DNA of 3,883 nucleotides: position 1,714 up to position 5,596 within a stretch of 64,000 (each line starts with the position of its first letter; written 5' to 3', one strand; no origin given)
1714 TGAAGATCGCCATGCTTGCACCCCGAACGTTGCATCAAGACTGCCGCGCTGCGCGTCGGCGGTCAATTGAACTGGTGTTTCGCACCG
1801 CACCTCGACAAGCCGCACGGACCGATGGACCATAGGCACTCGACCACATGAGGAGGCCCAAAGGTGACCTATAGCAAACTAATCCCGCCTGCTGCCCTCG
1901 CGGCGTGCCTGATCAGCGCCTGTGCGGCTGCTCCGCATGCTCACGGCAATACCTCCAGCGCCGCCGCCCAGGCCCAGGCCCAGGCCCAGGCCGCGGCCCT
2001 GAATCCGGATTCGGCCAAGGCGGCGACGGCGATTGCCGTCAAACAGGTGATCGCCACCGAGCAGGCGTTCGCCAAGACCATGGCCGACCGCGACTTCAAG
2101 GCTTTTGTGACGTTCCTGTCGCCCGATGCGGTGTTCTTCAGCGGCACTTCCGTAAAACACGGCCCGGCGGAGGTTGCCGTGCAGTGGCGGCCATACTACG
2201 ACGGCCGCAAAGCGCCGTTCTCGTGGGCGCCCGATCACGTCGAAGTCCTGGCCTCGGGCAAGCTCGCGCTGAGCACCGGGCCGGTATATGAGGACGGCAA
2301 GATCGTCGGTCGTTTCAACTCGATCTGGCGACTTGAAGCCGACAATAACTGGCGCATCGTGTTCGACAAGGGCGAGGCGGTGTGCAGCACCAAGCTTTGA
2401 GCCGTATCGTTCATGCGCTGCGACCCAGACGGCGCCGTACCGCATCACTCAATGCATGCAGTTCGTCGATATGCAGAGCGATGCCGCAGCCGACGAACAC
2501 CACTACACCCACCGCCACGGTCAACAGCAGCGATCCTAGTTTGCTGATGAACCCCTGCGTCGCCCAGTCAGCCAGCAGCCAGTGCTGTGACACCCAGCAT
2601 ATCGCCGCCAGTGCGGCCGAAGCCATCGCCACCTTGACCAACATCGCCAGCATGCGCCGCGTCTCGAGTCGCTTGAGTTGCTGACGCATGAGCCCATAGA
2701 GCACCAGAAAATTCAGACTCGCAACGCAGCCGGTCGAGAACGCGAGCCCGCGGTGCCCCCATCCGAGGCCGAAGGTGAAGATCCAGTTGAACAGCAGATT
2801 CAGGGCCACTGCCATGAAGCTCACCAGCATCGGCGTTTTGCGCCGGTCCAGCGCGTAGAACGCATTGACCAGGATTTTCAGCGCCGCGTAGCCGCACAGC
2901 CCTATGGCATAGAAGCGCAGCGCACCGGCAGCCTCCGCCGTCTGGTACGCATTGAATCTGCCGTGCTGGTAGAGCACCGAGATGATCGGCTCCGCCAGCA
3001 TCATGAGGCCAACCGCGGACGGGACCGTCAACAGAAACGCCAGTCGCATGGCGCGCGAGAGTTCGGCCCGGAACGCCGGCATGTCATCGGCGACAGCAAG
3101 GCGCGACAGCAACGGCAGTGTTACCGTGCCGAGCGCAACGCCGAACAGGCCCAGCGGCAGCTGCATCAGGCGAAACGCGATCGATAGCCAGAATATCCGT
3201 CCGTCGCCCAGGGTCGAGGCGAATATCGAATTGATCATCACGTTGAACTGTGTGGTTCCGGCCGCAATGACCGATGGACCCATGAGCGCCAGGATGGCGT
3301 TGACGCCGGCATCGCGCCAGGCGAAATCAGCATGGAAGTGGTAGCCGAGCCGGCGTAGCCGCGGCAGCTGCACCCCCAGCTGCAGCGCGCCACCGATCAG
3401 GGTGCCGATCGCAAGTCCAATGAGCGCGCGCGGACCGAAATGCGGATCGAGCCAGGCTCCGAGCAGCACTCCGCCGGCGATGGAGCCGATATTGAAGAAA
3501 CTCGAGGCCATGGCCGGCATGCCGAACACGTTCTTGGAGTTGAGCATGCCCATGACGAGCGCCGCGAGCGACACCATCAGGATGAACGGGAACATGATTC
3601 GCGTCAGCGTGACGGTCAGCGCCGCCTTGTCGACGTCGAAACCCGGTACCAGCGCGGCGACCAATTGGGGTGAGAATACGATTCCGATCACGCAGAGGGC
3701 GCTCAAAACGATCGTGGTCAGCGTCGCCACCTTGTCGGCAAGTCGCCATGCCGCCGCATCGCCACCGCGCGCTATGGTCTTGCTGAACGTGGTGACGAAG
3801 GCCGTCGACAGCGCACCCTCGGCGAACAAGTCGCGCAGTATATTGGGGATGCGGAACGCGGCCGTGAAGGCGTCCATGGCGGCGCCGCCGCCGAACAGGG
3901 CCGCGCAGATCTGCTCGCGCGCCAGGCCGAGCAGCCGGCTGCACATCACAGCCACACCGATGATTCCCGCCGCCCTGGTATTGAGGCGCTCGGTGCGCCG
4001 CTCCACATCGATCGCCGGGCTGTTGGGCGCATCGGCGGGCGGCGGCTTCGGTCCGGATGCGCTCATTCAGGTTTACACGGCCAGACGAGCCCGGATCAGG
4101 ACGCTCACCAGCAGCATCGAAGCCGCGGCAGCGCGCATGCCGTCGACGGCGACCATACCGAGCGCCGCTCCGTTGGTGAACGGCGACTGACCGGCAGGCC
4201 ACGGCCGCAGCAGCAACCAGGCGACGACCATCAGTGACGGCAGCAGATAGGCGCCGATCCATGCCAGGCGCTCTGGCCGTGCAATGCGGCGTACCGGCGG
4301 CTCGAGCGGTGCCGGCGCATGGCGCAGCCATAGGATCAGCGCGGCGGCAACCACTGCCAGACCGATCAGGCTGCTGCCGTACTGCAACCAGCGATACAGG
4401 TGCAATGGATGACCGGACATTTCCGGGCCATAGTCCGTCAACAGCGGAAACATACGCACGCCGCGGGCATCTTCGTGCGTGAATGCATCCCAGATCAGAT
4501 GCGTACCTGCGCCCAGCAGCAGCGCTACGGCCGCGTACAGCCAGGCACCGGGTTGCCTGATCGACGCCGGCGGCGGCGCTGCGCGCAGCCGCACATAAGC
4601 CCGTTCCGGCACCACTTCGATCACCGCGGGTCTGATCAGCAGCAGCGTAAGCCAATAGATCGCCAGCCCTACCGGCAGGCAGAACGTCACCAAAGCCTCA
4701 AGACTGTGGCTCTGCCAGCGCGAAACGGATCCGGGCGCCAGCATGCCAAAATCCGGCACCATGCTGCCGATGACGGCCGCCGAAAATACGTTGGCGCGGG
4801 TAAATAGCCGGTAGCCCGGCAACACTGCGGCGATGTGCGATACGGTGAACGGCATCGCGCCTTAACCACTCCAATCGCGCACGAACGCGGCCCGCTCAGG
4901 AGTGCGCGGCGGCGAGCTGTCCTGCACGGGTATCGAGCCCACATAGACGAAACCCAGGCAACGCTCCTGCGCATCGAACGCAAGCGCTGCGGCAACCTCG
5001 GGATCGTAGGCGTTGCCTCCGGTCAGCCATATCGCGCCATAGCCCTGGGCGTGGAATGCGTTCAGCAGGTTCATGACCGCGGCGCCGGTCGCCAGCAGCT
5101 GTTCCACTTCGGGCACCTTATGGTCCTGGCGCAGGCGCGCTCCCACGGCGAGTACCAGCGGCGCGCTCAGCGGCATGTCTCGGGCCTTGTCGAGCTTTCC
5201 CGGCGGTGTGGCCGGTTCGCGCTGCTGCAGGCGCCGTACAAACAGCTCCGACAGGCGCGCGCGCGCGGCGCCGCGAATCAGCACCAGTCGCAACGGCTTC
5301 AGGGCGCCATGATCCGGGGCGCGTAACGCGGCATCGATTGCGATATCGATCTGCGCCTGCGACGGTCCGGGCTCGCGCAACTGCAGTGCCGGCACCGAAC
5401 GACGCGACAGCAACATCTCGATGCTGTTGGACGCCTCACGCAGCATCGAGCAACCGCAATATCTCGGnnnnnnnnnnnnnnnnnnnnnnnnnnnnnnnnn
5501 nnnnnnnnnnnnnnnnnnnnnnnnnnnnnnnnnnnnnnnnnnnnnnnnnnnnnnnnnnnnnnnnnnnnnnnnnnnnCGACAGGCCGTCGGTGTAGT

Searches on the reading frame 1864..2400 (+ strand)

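Call 33: search_protein_families(library=pfam, proteins=[window:1864-2400:+], max_evalue=0.01)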
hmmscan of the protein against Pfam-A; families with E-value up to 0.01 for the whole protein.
window:1864-2400:+ (178 aa): 3 families
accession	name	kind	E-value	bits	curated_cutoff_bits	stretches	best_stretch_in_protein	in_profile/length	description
PF14534.12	DUF4440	-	4.9e-09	37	25.2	1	62-165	1-107/107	Domain of unknown function (DUF4440)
PF13474.12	SnoaL_3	-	1.3e-06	29.2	22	1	64-166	3-112/121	SnoaL-like domain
PF12680.13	SnoaL_2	-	8e-06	26.8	27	1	67-160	2-96/102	SnoaL-like domain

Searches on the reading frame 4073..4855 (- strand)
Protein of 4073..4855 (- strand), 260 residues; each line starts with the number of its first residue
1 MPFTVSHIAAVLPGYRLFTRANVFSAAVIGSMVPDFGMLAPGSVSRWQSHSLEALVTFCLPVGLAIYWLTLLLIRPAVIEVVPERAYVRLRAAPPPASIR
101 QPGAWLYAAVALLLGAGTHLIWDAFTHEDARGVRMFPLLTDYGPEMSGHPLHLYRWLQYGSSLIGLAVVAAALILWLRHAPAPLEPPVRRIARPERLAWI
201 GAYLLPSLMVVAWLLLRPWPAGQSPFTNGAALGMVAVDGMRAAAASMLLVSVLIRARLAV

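Call 33: search_protein_families(library=pfam, proteins=[window:4073-4855:-], max_evalue=0.01)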
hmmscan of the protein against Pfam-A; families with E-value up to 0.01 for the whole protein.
window:4073-4855:- (260 aa): 3 families
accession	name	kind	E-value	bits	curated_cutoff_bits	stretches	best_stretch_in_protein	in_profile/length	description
PF13803.12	DUF4184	-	1.3e-45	156.4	25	1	1-252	1-229/229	Domain of unknown function (DUF4184)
PF00882.24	Zn_dep_PLPC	-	3.1e-12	47.2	26.8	1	1-173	1-127/167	Zinc dependent phospholipase C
PF04307.19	YdjM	-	0.00083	19.3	29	1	18-167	26-134/176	YdjM inner membrane protein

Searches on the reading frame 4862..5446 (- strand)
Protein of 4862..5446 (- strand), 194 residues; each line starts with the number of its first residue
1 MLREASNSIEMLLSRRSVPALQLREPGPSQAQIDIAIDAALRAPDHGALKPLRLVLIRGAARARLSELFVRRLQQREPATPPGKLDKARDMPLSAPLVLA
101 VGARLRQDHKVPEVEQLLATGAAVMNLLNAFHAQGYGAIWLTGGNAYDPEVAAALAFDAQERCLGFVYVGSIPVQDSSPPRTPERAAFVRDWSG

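Call 33: search_protein_families(library=pfam, proteins=[window:4862-5446:-], max_evalue=0.01)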
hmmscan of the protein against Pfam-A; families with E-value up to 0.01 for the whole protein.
window:4862-5446:- (194 aa): 1 family
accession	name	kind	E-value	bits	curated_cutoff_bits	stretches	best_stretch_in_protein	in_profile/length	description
PF00881.29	Nitroreductase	-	7.5e-20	72.2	23.5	1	14-170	3-166/167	Nitroreductase family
